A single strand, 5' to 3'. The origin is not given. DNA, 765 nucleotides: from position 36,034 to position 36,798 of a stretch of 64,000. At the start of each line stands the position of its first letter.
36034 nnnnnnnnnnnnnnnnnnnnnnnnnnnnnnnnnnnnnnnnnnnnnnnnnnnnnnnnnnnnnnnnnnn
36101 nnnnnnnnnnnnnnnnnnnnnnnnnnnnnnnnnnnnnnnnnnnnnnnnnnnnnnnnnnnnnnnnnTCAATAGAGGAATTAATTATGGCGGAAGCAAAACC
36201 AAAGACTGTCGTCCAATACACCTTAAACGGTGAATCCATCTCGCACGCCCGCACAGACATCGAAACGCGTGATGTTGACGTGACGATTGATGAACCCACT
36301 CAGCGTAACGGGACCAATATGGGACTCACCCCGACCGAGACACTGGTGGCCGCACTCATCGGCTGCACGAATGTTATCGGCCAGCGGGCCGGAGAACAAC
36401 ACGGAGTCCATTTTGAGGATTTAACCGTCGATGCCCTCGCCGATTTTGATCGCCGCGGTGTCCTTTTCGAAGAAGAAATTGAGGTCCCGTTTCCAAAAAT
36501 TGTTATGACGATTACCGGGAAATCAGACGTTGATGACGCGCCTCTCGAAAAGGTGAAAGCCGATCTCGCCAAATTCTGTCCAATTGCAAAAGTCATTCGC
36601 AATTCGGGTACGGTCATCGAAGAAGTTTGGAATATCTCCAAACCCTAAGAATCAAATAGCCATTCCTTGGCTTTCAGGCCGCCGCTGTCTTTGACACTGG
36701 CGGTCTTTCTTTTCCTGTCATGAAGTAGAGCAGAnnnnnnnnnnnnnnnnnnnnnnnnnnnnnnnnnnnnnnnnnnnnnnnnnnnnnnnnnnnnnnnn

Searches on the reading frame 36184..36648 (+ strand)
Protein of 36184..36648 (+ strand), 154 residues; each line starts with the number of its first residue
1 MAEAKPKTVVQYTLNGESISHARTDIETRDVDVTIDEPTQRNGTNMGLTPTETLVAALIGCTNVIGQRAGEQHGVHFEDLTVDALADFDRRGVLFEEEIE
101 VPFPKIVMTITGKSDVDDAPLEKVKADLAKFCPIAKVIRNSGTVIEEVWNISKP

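Call 49: search_protein_families(library=pfam, max_evalue=0.00001, proteins=[window:36184-36648:+])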
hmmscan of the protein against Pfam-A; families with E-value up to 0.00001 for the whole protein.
window:36184-36648:+ (154 aa): 1 family
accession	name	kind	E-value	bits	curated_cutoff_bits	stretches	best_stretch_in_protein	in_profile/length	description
PF02566.24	OsmC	-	2.5e-13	50.8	27.5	1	43-144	1-97/100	OsmC-like protein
